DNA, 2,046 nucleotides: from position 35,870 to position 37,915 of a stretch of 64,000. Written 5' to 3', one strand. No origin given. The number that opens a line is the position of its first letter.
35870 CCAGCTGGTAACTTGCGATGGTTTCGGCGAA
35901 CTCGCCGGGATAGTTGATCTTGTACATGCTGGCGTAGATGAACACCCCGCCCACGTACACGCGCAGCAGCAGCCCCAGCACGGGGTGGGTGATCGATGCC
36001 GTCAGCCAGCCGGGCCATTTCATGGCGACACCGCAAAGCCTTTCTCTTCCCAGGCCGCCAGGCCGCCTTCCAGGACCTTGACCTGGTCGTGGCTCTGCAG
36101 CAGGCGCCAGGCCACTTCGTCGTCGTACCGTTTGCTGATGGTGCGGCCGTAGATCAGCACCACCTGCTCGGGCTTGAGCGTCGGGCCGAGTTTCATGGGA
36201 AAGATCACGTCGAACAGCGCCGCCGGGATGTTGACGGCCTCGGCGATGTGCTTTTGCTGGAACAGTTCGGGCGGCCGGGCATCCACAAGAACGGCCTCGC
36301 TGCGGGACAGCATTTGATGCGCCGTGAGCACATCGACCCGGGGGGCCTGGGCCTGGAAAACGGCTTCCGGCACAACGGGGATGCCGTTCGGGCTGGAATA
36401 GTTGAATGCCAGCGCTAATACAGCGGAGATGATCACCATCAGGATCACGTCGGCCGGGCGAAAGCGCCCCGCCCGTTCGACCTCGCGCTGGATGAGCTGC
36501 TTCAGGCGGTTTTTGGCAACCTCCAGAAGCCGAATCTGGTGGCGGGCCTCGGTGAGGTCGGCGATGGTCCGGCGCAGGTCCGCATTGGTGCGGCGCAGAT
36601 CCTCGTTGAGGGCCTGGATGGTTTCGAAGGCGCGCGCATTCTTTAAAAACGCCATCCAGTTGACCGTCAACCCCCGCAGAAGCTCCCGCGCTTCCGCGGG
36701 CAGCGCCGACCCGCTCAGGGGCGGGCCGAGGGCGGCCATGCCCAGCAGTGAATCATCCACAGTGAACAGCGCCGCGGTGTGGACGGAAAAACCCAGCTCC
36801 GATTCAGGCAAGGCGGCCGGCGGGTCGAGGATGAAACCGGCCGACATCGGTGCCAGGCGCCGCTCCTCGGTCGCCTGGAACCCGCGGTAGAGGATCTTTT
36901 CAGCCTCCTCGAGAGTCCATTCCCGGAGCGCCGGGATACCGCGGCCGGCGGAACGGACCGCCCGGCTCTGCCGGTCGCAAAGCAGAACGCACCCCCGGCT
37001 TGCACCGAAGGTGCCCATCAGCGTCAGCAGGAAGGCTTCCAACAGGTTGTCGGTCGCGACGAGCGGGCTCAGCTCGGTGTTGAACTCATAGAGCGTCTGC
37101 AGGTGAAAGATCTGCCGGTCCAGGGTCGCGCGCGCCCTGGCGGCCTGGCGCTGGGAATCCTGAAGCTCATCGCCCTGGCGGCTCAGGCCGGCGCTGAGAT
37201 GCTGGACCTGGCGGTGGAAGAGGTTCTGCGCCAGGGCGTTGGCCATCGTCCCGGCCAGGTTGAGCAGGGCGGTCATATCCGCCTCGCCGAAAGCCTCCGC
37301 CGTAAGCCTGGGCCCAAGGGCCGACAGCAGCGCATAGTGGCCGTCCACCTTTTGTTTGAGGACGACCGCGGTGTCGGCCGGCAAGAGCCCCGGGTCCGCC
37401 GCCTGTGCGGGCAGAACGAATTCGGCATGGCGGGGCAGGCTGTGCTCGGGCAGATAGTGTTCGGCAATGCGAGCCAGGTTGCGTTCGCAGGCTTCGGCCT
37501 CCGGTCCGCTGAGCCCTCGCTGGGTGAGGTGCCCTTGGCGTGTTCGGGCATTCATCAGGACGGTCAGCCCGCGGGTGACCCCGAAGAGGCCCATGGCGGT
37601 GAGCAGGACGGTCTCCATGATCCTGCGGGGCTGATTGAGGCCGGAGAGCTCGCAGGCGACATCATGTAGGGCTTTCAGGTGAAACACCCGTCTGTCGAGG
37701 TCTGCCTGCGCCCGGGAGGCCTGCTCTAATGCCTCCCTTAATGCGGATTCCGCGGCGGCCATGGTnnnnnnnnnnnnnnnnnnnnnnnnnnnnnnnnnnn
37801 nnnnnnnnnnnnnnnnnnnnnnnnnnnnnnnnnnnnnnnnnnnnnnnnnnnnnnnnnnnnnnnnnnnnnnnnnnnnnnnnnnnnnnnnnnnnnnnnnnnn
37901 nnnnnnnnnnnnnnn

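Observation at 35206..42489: Seven-gene signalling/redox operon with no DNA-binding output, upstream of the FDH genes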

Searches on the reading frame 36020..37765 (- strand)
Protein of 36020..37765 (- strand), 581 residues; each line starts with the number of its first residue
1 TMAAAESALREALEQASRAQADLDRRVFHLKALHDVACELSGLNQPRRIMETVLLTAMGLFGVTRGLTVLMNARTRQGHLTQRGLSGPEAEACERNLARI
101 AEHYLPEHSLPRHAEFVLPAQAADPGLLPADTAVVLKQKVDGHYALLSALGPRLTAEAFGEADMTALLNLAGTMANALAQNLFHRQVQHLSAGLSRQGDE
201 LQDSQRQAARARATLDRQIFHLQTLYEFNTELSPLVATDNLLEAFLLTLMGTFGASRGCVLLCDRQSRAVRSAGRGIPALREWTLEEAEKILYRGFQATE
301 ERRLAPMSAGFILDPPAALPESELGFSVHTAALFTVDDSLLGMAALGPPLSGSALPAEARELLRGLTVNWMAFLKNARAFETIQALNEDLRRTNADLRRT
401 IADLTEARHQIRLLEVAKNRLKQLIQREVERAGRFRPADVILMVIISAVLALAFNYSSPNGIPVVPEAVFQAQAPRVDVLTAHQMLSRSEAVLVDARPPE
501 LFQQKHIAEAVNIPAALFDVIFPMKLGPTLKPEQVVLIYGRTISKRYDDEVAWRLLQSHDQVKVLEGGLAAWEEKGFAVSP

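Call 5: search_protein_families(library=pfam, proteins=[window:36020-37765:-], max_evalue=0.01)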
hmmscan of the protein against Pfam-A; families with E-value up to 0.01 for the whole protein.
window:36020-37765:- (581 aa): 1 family
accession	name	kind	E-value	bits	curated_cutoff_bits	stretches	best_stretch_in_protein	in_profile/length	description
PF00581.25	Rhodanese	-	1.4e-11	45.2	22.2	1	482-574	5-101/102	Rhodanese-like domain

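Call 6: search_protein_families(library=ncbifam, proteins=[window:36020-37765:-], max_evalue=0.01)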
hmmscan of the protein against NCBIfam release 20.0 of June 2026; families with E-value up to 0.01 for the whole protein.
window:36020-37765:- (581 aa): 3 families
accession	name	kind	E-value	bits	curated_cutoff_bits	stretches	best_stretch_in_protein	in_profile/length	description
NF001195.0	PRK00162.1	equivalog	9.3e-06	25.9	102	1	476-575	6-99/108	thiosulfate sulfurtransferase GlpE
NF045521.1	rhoda_near_glyco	subfamily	0.0017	18.2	145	1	474-579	14-115/144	rhodanese homology domain-containing protein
TIGR04568.1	arch_SelU_Nterm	equivalog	0.0033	17.3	200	1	484-518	97-131/215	selenouridine synthase SelU-like subunit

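Call 10: find_homologous_proteins(query=window:36020-37765:-)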
Query window:36020-37765:- (581 aa): 110 proteins with E <= 0.001 among 8000 candidates.
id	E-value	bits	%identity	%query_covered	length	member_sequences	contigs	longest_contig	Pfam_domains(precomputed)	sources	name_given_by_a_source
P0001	0.0e+0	1260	100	100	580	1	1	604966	PF00581.26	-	-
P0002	0.0e+0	1131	90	100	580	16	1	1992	PF00581.26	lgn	-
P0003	0.0e+0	1103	87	100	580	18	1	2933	PF00581.26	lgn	-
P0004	0.0e+0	1089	85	100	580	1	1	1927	PF00581.26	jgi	jgi:rhodanese-related sulfurtransferase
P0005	0.0e+0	1072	85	100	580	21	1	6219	PF00581.26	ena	-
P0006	0.0e+0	1068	85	100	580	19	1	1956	PF00581.26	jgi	-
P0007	0.0e+0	1065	84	99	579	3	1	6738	PF00581.26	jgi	jgi:rhodanese-related sulfurtransferase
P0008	0.0e+0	1061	83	100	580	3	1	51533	PF00581.26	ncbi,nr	ncbi:MAG: rhodanese-like domain-containing protein [Deltaproteobacteria bacterium]|nr:rhodanese-like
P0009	0.0e+0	1058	85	100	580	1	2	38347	PF00581.26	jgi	jgi:rhodanese-related sulfurtransferase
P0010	0.0e+0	1045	82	100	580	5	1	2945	PF00581.26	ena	-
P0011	0.0e+0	1044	83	100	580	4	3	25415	PF00581.26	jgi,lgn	jgi:rhodanese-related sulfurtransferase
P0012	0.0e+0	1022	82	100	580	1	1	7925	PF00581.26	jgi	jgi:rhodanese-related sulfurtransferase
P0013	0.0e+0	1016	79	100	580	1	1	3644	PF00581.26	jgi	jgi:rhodanese-related sulfurtransferase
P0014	0.0e+0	1014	81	99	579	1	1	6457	PF00581.26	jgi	jgi:rhodanese-related sulfurtransferase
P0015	0.0e+0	1010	79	100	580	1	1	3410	PF00581.26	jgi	jgi:rhodanese-related sulfurtransferase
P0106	9.1e-73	264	33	97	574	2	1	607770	PF00581.26,PF13492.13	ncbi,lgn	-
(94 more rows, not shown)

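Call 12: find_related_loci(query=A1, collection=genome_contigs, flank=10000)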
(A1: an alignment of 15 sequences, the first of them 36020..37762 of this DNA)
Query A1 (580 aa) in genome_contigs; peptide patterns used: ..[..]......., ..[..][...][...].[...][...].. (x = any residue, [..] = any of these).
215 stretches matched a pattern; 130 encode a relative of the query (tblastn E <= 1e-3); the best 80 are kept; 80 distinct loci.
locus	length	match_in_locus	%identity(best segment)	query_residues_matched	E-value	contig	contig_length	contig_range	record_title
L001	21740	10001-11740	88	1-580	0e+0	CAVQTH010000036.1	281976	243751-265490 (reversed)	MAG: uncultured delta proteobacterium isolate MFD00032.bin.2.163 genome assembly, contig: contig_52498, whole genome sho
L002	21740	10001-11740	83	1-580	0e+0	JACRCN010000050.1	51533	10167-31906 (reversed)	MAG: Deltaproteobacteria bacterium isolate NC_groundwater_1647_Pr3_B-0.1um_60_22 SR-2_scaffold_141_1299697, whole genome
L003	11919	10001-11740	83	1-580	0e+0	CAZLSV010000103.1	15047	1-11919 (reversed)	MAG TPA_asm: uncultured Desulfatibacillum sp. isolate binchicken_co266_254 genome assembly, contig: NODE_6694_length_150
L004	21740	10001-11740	76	1-580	0e+0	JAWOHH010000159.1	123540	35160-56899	MAG: Desulfobacterales bacterium isolate CWP4-2.bin.27 k191_1582884, whole genome shotgun sequence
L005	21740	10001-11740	75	1-580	0e+0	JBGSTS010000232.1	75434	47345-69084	MAG: Desulfobacterales bacterium isolate JTS-AC413 k141_4370665, whole genome shotgun sequence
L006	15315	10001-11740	74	1-580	0e+0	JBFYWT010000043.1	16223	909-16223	MAG: Desulfobacteraceae bacterium isolate PPR_0357 k121_33624, whole genome shotgun sequence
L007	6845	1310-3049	73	1-580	0e+0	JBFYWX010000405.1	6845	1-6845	MAG: Desulfobacteraceae bacterium isolate PPR_0362 PPR_0362.fa_k121_120817, whole genome shotgun sequence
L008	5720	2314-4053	73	1-580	0e+0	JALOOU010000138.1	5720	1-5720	MAG: Desulfobacterales bacterium isolate Prado111 scaffold_26772, whole genome shotgun sequence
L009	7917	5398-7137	70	1-580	0e+0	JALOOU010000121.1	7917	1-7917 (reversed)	MAG: Desulfobacterales bacterium isolate Prado111 scaffold_13706, whole genome shotgun sequence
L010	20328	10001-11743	72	1-580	0e+0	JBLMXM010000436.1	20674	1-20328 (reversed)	MAG: Hyphomicrobiales bacterium isolate MAG256 PRJNA957066_bin37_renamed_435, whole genome shotgun sequence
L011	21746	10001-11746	67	1-580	0e+0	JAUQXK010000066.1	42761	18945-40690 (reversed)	MAG: Desulfobacterales bacterium isolate BIN27 contig_89427, whole genome shotgun sequence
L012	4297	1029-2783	64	1-580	0e+0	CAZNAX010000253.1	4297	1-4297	MAG TPA_asm: uncultured Desulfatibacillum sp. isolate binchicken_co234_279 genome assembly, contig: NODE_25167_length_42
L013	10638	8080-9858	55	5-580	0e+0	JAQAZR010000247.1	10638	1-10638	MAG: Deltaproteobacteria bacterium isolate MAG_302_bin-18 302_bin-18_ctg-247, whole genome shotgun sequence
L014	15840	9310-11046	55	5-580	0e+0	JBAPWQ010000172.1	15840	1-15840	MAG: Desulfobacterales bacterium isolate MFD00116_ilm_asm_bin20 k127_50721, whole genome shotgun sequence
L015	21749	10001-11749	54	1-580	0e+0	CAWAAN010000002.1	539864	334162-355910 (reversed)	MAG: uncultured delta proteobacterium isolate MFD01721.bin.2.15 genome assembly, contig: contig_14698, whole genome shot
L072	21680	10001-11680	33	25-579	1e-77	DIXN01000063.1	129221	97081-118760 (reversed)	MAG TPA_asm: Desulfovibrio sp. UBA6079 UBA6079_contig_655, whole genome shotgun sequence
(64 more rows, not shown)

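Call 39: predict_structure(alignment_id=A2)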
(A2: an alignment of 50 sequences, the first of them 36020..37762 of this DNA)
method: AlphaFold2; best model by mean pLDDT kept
length: 580 residues; sequences in the alignment: 50
mean_pLDDT: 86.4   pTM: 0.43
mean pLDDT of the five models: 86.4, 84.9, 84.2, 83.1, 83.1
residues with pLDDT >= 90: 278; 70-90: 253; 50-70: 39; < 50: 10
segments of 3 or more residues with pLDDT < 50: 120-122, 459-464
pLDDT, mean of each block of 10 residues (from residue 1): 68 83 89 92 91 94 93 90 91 90 87 79 71 92 93 88 92 93 89 93 93 90 89 86 94 93 92 86 93 92 90 91 91 93 93 86 93 89 89 92 88 85 71 60 73 54 52 85 91 91 90 86 82 89 80 85 90 88
secondary structure, 60 per line:
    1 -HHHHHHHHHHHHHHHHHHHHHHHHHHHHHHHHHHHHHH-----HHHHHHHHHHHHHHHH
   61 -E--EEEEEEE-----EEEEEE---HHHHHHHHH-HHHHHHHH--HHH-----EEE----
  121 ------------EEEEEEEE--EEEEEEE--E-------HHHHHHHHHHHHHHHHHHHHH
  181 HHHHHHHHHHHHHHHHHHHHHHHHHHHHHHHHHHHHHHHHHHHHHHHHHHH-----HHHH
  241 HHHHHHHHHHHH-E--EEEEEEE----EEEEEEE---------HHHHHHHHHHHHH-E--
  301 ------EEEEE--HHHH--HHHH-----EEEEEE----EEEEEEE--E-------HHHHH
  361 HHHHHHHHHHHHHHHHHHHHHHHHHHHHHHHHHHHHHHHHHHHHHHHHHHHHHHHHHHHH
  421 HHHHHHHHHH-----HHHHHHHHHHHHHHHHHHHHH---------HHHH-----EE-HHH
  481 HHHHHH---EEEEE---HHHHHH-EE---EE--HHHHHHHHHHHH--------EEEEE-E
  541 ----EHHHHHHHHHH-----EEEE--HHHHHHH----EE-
elements in order: H2-39 H45-60 E65-71 E77-82 H86-94 H96-103 E114-116 E133-140 E143-149 H160-231 H237-252 E257-263 E268-274 H284-296 E307-311 H314-317 H320-323 E329-334 E339-345 H356-430 H436-456 H466-469 H478-486 E490-494 H498-503 H514-525 E534-538 H546-555 E561-564 H567-573

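Call 41: fold_search(model_id=the predicted structure, library=pdb)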
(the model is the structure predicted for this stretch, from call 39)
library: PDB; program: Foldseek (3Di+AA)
matches with E <= 10: 1134; with E <= 0.001: 230
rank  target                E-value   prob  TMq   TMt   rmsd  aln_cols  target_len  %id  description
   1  3lfv_B                5.5e-08  1.00  0.20  0.28  25.6       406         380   10  crystal structure of unliganded PDE5A GAF domain (released 2010-09-22)
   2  3lfv_A                5.8e-08  1.00  0.21  0.30  25.6       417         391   10  crystal structure of unliganded PDE5A GAF domain (released 2010-09-22)
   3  6ndp_B                8.7e-08  1.00  0.22  0.21  25.7       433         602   12  Crystal structure of the dark-adapted full-length bacteriophytochrome XccBphP mutant L193Q from Xanthomonas campestris (released 2019-12-18)
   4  6ndo_A                1.9e-07  1.00  0.22  0.22  25.6       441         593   11  Crystal structure of the dark-adapted full-length bacteriophytochrome XccBphP mutant L193N from Xanthomonas campestris (released 2019-12-18)
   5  6ndp_A                2.7e-07  1.00  0.22  0.21  25.4       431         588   11  Crystal structure of the dark-adapted full-length bacteriophytochrome XccBphP mutant L193Q from Xanthomonas campestris (released 2019-12-18)
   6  8u63_A                3.6e-07  1.00  0.18  0.21  26.9       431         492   10  Cryo-EM structure of PsBphP in Pfr state, Dimer of Dimers PSM only (released 2024-08-21)
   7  3mf0_B                4.8e-07  1.00  0.21  0.32  25.7       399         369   10  Crystal structure of PDE5A GAF domain (89-518) (released 2010-09-22)
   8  8avw_B                7.6e-07  1.00  0.23  0.23  27.0       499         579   14  Cryo-EM structure of DrBphP in Pr state (released 2022-12-21)
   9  6ndo_B                9.5e-07  1.00  0.21  0.20  25.3       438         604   12  Crystal structure of the dark-adapted full-length bacteriophytochrome XccBphP mutant L193N from Xanthomonas campestris (released 2019-12-18)
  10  8ufi_B                1.0e-06  1.00  0.20  0.15  26.4       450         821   11  Cryo-EM structure of bovine phosphodiesterase 6 (released 2024-01-17)
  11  5uyr_A                1.1e-06  1.00  0.23  0.22  26.1       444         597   13  Crystal structure of the dark-adapted full-length bacteriophytochrome XccBphP mutant D199A from Xanthomonas campestris (released 2018-02-28)
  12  8ugs_B                1.3e-06  1.00  0.21  0.16  27.9       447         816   12  Cryo-EM structure of bovine phosphodiesterase 6 bound to cGMP (released 2024-01-17)
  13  5akp_A                1.7e-06  1.00  0.22  0.22  25.3       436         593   11  Crystal structure of the dark-adapted full-length bacteriophytochrome XccBphP from Xanthomonas campestris bound to BV  (released 2016-05-04)
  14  3mf0_A                1.8e-06  1.00  0.21  0.31  25.3       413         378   11  Crystal structure of PDE5A GAF domain (89-518) (released 2010-09-22)
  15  9irk_A                1.8e-06  1.00  0.20  0.21  26.2       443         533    9  Cryo-EM structure of PhyB(Y276H,1-908)-PIF6beta complex (released 2025-06-04)
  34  3ilm_A                7.0e-06  1.00  0.16  0.74   2.5       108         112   22  Crystal Structure of the Alr3790 protein from Anabaena sp. Northeast Structural Genomics Consortium Target NsR437h (released 2009-09-22)
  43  3o3w_F                9.2e-06  1.00  0.17  0.75   2.3       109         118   20  Crystal Structure of BH2092 protein (residues 14-131) from Bacillus halodurans, Northeast Structural Genomics Consorti (released 2010-09-01)
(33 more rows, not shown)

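Call 74: find_homologous_proteins(query=L072:9929-11689:+, max_evalue=1e-10)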
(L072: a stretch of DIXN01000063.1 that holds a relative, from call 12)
Query L072:9929-11689:+ (587 aa): 5 proteins with E <= 1e-10 among 8000 candidates.
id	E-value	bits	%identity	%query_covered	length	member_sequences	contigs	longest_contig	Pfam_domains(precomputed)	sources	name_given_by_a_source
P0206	0.0e+0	1252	100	100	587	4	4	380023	PF00581.26,PF13492.13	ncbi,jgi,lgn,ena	-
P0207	1.2e-222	759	47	95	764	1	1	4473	PF00581.26,PF13492.13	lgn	-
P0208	9.5e-108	379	40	97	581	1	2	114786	PF00581.26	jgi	-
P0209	5.9e-99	350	39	96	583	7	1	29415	PF00581.26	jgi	-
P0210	1.1e-72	264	33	98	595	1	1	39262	PF00581.26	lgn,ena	-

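Call 81: search_protein_representatives(alignment_id=A2)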
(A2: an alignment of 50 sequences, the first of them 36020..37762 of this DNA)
Query: 50 sequences, 583 profile positions. Proteins with E-value up to 0.001 (for the whole library): 6982; up to 1e-10: 914; up to 1e-30: 153. The best 150 are listed.
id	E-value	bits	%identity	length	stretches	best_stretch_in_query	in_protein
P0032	2.4e-259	878.7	-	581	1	1-583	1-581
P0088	2.7e-239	812.5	-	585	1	1-583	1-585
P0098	2.9e-234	795.9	-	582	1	1-582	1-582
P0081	3.4e-223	759.4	-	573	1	5-573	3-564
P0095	4.2e-222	755.8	-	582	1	1-582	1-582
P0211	2.1e-218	743.5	-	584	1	3-583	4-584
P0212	4.6e-212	722.6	-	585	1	1-582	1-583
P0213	1.0e-207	708.3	-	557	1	29-583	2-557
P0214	5.5e-199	679.4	-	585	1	1-583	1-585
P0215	1.4e-192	658.3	-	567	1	21-582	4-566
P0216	1.1e-186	638.8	-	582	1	16-582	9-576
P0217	3.3e-184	630.6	-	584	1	6-583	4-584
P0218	1.2e-182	625.5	-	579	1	16-583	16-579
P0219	1.3e-182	625.4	-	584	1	20-582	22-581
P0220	4.2e-182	623.7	-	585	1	12-577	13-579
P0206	4.0e-150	518.1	-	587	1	9-580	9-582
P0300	2.7e-53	198.4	-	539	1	386-582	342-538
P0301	4.0e-52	194.5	-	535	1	373-583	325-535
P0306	8.9e-50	186.7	-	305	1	434-583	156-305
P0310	1.9e-48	182.3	-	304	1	434-583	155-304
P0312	2.5e-45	172.1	-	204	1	433-582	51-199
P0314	2.0e-44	169.1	-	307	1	430-582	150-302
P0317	1.4e-42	162.9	-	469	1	434-583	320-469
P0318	2.0e-42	162.5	-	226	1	434-582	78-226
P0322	5.6e-42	161.0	-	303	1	423-583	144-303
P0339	3.6e-36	141.8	-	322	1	436-582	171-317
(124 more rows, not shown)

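Call 82: search_protein_families(library=pfam, proteins=[P0306, P0310, P0314, P0322, P0317, P0300, P0301, P0312, P0318, P0339], max_evalue=0.001)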
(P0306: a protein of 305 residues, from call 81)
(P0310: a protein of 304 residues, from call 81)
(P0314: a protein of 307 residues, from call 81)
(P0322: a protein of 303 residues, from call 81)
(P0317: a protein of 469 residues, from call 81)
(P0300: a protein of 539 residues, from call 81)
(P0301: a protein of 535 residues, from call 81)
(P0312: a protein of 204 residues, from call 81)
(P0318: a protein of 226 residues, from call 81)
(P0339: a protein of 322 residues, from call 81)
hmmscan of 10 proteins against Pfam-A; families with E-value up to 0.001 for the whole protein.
P0306 (305 aa): 2 families
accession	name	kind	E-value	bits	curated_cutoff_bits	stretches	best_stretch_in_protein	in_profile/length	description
PF00581.25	Rhodanese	-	1e-12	48.8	22.2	1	205-298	4-101/102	Rhodanese-like domain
PF00027.35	cNMP_binding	-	1.2e-11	44.9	27.5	1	37-121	2-86/89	Cyclic nucleotide-binding domain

P0310 (304 aa): 2 families
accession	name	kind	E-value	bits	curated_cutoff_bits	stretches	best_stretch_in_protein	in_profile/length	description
PF00027.35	cNMP_binding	-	1.6e-24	86.1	27.5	1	36-123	2-89/89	Cyclic nucleotide-binding domain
PF00581.25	Rhodanese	-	1.3e-15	58.1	22.2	1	202-298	2-102/102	Rhodanese-like domain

P0314 (307 aa): 2 families
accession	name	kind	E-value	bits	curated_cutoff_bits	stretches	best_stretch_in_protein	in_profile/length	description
PF00027.35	cNMP_binding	-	3.4e-25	88.3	27.5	1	38-119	5-86/89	Cyclic nucleotide-binding domain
PF00581.25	Rhodanese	-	1.4e-13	51.6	22.2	1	201-296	2-101/102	Rhodanese-like domain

P0322 (303 aa): 2 families
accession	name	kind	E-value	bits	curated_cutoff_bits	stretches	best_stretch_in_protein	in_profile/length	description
PF00027.35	cNMP_binding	-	1.1e-15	57.8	27.5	1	36-121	3-88/89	Cyclic nucleotide-binding domain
PF00581.25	Rhodanese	-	3.2e-13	50.4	22.2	1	209-296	10-101/102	Rhodanese-like domain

P0317 (469 aa): 5 families
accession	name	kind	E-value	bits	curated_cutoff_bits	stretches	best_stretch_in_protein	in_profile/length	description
PF00027.35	cNMP_binding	-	2.6e-21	75.8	27.5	1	37-122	4-89/89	Cyclic nucleotide-binding domain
PF13492.12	GAF_3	-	6.7e-13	49.6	27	1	180-308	4-127/129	GAF domain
PF00581.25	Rhodanese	-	8.3e-13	49.1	22.2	1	367-462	2-101/102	Rhodanese-like domain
PF13185.12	GAF_2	-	4.9e-12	46.7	28.6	1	176-308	2-135/136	GAF domain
PF01590.32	GAF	-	1.1e-08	36.1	22.4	1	179-308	3-133/133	GAF domain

P0300 (539 aa): 3 families
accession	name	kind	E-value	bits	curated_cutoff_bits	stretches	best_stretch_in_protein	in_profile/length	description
PF00072.30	Response_reg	-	1.1e-26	93.6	30.2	1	216-328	1-111/111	Response regulator receiver domain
PF00581.25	Rhodanese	-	2e-13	51.1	22.2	1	439-532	4-101/102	Rhodanese-like domain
PF00512.31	HisKA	-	5.5e-12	46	26.9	1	37-101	4-64/66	His Kinase A (phospho-acceptor) domain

P0301 (535 aa): 3 families
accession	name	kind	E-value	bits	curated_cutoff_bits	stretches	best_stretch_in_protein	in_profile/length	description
PF00072.30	Response_reg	-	1.8e-30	105.8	30.2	1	213-325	1-111/111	Response regulator receiver domain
PF00512.31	HisKA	-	8.9e-22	77.4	26.9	2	34-101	2-66/66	His Kinase A (phospho-acceptor) domain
PF00581.25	Rhodanese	-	1.8e-12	48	22.2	1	435-522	3-94/102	Rhodanese-like domain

P0312 (204 aa): 1 family
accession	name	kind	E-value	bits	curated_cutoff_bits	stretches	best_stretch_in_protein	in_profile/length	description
PF00581.25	Rhodanese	-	5.3e-15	56.1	22.2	1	98-193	1-101/102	Rhodanese-like domain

P0318 (226 aa): 1 family
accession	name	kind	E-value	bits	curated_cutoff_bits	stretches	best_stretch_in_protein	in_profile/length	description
PF00581.25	Rhodanese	-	1.5e-13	51.5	22.2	1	132-220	9-101/102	Rhodanese-like domain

P0339 (322 aa): 2 families
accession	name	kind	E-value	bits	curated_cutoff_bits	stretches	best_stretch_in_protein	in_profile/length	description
PF00072.30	Response_reg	-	2.5e-24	86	30.2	1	4-117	1-110/111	Response regulator receiver domain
PF00581.25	Rhodanese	-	4.1e-13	50.1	22.2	1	216-311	2-101/102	Rhodanese-like domain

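Call 83: find_encoding_contigs(protein=P0339, flank=6000, max_places=4)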
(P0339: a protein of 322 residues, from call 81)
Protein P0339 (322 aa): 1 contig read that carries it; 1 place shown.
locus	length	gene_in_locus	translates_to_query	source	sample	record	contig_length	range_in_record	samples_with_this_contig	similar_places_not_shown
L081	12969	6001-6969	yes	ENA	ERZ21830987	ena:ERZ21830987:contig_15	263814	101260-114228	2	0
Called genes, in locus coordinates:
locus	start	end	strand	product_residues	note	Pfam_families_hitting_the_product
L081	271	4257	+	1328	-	PF00497:SBP_bac_3, PF12974:Phosphonate-bd (faint), PF00497:SBP_bac_3, PF00512:HisKA, PF02518:HATPase_c, PF00072:Response_reg, PF01627:Hpt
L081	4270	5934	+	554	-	PF00072:Response_reg, PF08447:PAS_3 (weak), PF00512:HisKA, PF02518:HATPase_c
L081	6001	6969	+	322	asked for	PF00072:Response_reg, PF00581:Rhodanese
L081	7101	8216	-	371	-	-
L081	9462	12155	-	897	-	PF01590:GAF, PF13185:GAF_2 (weak), PF13492:GAF_3 (faint), PF01590:GAF (weak), PF08447:PAS_3, PF02518:HATPase_c, PF00072:Response_reg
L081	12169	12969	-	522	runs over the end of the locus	PF08495:FIST, PF10442:FIST_C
